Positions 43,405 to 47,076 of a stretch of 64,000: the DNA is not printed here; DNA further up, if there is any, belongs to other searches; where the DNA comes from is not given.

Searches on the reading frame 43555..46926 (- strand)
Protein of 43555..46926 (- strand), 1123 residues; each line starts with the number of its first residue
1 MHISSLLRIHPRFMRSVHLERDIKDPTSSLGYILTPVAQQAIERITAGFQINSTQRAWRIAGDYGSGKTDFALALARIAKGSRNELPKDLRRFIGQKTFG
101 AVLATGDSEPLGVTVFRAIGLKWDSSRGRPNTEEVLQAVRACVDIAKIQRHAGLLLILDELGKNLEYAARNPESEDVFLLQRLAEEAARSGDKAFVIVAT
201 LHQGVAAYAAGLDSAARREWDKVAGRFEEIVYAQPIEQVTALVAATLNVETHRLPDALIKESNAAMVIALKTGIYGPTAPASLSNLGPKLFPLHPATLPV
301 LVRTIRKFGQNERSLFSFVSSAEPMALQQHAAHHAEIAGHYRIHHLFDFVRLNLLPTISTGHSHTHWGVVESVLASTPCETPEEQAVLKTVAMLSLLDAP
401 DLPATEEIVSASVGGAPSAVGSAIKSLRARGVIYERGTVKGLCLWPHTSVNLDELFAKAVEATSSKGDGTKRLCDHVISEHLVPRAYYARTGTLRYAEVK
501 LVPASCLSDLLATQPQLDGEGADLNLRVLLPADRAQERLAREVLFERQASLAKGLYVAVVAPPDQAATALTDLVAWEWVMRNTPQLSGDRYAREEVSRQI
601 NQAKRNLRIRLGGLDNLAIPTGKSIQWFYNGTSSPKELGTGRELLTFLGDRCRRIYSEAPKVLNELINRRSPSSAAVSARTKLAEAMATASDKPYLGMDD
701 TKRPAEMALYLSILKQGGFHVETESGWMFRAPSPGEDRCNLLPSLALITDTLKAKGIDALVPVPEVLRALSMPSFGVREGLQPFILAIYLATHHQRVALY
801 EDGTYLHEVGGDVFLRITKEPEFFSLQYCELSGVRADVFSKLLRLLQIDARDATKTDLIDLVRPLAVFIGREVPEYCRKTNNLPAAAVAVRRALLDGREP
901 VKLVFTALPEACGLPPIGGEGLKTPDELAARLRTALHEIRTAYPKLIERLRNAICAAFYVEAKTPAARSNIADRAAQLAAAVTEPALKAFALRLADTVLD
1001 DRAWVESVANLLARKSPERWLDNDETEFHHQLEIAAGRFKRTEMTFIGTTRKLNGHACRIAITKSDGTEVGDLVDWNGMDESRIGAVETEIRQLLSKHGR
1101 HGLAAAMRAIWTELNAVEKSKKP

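Call 5: search_protein_families(library=pfam, proteins=[window:43555-46926:-], max_evalue=0.01)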
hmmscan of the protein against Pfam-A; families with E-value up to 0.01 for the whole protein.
window:43555-46926:- (1123 aa): 0 families

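Call 6: search_protein_families(library=ncbifam, proteins=[window:43555-46926:-], max_evalue=0.01)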
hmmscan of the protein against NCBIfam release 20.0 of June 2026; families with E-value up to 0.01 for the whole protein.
window:43555-46926:- (1123 aa): 0 families

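Call 7: search_protein_families(library=padloc, proteins=[window:43555-46926:-], max_evalue=0.01)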
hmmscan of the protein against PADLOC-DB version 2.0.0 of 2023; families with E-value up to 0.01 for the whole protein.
window:43555-46926:- (1123 aa): 13 families
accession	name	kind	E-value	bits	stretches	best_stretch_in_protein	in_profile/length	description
PDLC02778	SspC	-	0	1324.2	1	13-1045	1-1050/1053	SspC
PDLC02779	SspC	-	8.2e-231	766.8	2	130-1043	156-1052/1054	SspC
PDLC02781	SspC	-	1.8e-186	620.1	1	14-1086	1-1098/1104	SspC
PDLC02780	SspC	-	9e-165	548.3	1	5-1057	3-1038/1045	SspC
PDLC02775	SspC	-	5.9e-152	505.7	2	131-1040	167-1057/1064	SspC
PDLC02777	SspC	-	9.6e-140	465.7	2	116-1042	133-1043/1097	SspC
PDLC02774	SspC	-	1.7e-139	464.4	1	13-1072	1-1056/1065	SspC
PDLC02776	SspC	-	3.9e-124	413.6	1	24-1040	2-986/1039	SspC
PDLC02773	SspC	-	1.3e-106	355.8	1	15-1038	2-1010/1011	SspC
PDLC02478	BrxC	-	4.1e-105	350.5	2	143-1046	175-1065/1108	BrxC-PglY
PDLC02770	SspC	-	3.1e-98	328.2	1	10-1044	3-1039/1047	SspC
PDLC02772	SspC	-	2.3e-58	196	1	151-1042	175-1065/1123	SspC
PDLC02771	SspC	-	1.9e-38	130.2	4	147-254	171-277/828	SspC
